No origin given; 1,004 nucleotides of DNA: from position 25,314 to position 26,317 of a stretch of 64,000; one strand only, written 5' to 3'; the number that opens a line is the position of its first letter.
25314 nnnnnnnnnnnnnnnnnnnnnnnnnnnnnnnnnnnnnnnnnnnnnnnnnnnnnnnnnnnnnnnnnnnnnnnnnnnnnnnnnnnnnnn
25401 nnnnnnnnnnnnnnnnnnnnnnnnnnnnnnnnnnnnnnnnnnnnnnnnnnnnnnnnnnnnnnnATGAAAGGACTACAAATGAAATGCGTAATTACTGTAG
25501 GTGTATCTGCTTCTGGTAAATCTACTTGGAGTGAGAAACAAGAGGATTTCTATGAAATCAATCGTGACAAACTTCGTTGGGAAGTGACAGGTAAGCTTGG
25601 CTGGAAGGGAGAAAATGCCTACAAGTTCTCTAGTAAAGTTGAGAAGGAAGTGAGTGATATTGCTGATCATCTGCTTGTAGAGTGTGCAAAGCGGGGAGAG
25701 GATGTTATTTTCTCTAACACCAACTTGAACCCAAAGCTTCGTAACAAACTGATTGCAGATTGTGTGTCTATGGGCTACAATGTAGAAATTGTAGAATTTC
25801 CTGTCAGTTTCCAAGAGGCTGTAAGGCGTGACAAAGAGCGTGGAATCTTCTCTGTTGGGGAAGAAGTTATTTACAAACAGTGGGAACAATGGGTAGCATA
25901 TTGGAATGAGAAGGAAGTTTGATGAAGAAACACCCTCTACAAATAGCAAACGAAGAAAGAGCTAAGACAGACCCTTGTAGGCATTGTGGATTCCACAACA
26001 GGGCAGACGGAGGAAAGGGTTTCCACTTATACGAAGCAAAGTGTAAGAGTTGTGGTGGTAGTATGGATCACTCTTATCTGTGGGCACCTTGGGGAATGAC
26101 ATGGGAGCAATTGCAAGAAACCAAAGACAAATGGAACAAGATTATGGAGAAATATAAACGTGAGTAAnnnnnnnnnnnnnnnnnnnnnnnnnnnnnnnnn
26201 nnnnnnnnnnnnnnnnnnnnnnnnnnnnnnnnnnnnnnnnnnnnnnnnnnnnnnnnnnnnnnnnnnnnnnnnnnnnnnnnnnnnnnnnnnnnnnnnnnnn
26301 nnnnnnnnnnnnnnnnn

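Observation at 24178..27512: Self-contained RNA heal-and-seal cassette (tRNA-binding RNA ligase, Pnk-type kinase, Zn-ribbon, metallophosphoesterase, HD hydrolase) in one translationally coupled operon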

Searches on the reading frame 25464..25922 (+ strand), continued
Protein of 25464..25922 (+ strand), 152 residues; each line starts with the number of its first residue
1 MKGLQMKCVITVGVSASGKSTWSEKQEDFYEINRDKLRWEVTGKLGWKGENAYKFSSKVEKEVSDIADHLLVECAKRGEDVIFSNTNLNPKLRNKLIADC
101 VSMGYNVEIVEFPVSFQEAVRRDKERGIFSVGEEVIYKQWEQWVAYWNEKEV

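Call 96: find_related_loci(query=A3, collection=viral_contigs, flank=5000)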
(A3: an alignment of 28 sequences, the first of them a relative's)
Query A3 (147 aa) in viral_contigs; peptide patterns used: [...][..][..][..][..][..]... (x = any residue, [..] = any of these).
182 stretches matched a pattern; 92 encode a relative of the query (tblastn E <= 1e-3); the best 80 are kept; 80 distinct loci.
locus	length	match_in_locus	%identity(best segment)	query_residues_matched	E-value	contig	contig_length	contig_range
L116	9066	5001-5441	51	1-147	2e-48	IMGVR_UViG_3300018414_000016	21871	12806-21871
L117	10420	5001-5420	47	1-141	9e-39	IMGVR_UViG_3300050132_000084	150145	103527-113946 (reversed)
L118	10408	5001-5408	44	1-138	1e-33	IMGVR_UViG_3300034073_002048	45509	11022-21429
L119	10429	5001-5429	40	1-144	6e-31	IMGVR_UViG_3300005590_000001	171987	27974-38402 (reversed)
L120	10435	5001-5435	41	1-141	1e-30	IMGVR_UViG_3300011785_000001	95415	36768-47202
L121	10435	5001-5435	41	1-144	8e-30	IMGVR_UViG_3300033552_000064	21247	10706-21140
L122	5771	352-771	42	1-141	7e-30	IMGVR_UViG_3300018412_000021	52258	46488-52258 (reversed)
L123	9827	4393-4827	40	2-145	2e-29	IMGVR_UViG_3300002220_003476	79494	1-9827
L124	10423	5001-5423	42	1-141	2e-29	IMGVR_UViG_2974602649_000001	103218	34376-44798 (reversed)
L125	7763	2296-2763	38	1-145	3e-29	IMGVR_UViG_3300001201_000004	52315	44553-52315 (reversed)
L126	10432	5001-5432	40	1-145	2e-29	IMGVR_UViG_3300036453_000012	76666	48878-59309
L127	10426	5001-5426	41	1-141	6e-29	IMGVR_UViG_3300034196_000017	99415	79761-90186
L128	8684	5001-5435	39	1-145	4e-29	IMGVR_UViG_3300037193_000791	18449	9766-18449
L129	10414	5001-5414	43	1-138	4e-29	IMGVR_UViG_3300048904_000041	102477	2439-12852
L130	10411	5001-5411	43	1-141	8e-29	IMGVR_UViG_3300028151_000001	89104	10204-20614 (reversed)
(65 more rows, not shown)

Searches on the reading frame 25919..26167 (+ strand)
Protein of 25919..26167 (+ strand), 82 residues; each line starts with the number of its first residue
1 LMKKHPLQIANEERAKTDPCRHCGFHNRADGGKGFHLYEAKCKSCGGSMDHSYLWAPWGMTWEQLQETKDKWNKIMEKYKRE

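Call 3: search_protein_families(library=pfam, proteins=[window:25919-26167:+], max_evalue=0.01)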
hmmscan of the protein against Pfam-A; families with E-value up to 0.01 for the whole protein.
window:25919-26167:+ (82 aa): 0 families

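Call 4: search_protein_families(library=phrogs, proteins=[window:25919-26167:+], max_evalue=0.001)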
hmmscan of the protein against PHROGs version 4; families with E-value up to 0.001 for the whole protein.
window:25919-26167:+ (82 aa): 0 families

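Call 27: search_protein_families(library=pfam, proteins=[window:25919-26167:+], max_evalue=5)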
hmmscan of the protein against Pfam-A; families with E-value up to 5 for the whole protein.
window:25919-26167:+ (82 aa): 3 families
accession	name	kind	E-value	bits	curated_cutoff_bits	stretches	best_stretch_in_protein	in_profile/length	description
PF10384.14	Scm3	-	0.059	13.5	24.3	1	63-81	7-25/53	Centromere protein Scm3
PF09723.15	Zn_ribbon_8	-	0.17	12.4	34.4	0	38-47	4-13/41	Zinc ribbon domain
PF18073.7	Zn_ribbon_LapB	-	2.4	8.4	25.7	0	20-26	3-9/28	Rubredoxin metal binding domain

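Call 52: search_protein_families(library=ncbifam, proteins=[window:25922-26167:+], max_evalue=0.1)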
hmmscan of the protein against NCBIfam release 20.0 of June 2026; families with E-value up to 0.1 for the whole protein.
window:25922-26167:+ (81 aa): 2 families
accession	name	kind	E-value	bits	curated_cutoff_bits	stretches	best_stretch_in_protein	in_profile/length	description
TIGR03655.1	anti_R_Lar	subfamily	0.015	15.6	39.6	1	17-73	2-53/55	Lar family restriction alleviation protein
NF033497.1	rubre_like_arch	subfamily_domain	0.046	13.4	32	0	38-50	16-28/34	rubrerythrin-like domain-containing protein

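Call 53: search_protein_families(library=padloc, proteins=[window:25922-26167:+], max_evalue=0.01)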
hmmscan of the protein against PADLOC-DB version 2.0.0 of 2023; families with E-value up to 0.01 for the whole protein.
window:25922-26167:+ (81 aa): 1 family
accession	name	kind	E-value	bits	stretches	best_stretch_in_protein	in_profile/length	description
PDLC00013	DruE1|DruE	-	0.0039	13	1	8-72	1379-1440/1776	SNF2 family N-terminal domain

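Call 102: search_protein_representatives(protein=window:25922-26167:+)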
Query: 81 residues. Proteins with E-value up to 0.001 (for the whole library): 8; up to 1e-10: 3; up to 1e-30: 1. The best 8 are listed.
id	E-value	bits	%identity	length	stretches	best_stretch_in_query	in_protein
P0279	2.6e-53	193.9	100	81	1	1-81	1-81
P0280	1.2e-21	92.7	61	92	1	1-70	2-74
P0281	6.7e-16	74.3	41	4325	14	43-62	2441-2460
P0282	7.3e-10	55.0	39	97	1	6-75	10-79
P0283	1.5e-08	50.8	36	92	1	4-78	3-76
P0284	3.0e-07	46.6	39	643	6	43-65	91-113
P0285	1.3e-06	44.6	40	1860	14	42-61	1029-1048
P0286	7.1e-05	39.0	42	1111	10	44-62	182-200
